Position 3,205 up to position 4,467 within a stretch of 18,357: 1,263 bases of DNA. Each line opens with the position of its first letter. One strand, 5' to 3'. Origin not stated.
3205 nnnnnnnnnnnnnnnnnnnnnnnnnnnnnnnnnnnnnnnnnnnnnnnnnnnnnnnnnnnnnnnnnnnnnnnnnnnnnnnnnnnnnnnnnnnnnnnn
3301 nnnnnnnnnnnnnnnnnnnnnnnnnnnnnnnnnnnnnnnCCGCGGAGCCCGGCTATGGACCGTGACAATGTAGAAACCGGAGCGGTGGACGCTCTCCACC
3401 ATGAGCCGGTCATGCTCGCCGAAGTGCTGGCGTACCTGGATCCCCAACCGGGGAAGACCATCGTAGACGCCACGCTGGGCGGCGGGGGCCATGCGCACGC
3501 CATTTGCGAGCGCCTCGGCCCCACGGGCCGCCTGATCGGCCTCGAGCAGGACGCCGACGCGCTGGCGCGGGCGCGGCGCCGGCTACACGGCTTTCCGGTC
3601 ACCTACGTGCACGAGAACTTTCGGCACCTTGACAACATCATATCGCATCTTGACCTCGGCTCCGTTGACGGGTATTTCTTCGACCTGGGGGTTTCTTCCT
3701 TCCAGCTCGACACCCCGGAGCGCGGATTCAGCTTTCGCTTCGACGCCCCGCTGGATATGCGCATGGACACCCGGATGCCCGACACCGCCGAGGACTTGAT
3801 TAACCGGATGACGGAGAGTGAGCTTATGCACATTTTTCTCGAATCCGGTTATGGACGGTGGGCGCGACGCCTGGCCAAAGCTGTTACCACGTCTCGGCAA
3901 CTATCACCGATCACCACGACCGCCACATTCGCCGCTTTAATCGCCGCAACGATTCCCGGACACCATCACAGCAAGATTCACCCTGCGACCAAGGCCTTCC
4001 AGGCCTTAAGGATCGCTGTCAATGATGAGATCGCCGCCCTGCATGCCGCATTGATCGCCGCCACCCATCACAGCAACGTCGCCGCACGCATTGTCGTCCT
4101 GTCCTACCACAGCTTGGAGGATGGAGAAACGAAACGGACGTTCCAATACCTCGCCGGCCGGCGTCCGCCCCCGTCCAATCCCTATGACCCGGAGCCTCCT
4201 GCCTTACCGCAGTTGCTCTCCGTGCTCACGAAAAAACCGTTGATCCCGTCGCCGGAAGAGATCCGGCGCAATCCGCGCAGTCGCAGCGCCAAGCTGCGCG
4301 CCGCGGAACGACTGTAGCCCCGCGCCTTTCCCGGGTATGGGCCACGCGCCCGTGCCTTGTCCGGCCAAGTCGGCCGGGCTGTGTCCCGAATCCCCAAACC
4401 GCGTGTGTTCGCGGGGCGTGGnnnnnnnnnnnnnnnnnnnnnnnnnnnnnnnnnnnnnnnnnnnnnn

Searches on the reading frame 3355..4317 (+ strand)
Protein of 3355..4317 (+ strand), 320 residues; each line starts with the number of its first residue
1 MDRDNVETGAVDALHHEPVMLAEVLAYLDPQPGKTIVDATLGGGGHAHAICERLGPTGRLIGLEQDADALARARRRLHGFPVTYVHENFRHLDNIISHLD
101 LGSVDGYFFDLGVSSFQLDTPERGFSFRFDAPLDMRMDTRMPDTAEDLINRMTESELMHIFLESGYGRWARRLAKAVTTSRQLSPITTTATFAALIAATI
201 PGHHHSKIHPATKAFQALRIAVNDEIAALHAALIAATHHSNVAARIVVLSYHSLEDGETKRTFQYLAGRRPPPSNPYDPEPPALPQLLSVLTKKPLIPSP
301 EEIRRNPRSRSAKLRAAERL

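Call 8: search_protein_families(library=pfam, proteins=[window:3355-4317:+], max_evalue=0.01)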
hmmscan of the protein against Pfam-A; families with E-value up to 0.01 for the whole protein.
window:3355-4317:+ (320 aa): 4 families
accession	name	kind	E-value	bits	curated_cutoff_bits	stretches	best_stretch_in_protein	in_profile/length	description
PF01795.25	Methyltransf_5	-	3.8e-95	319.4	27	1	14-319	2-308/309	MraW methylase family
PF13649.12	Methyltransf_25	-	8.6e-06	26.8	27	1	36-94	1-60/97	Methyltransferase domain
PF13847.12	Methyltransf_31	-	0.0032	17.6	27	1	32-77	3-48/145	Methyltransferase domain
PF01135.25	PCMT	-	0.0036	17.5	20.3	1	16-78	57-119/210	Protein-L-isoaspartate(D-aspartate) O-methyltransferase (PCMT)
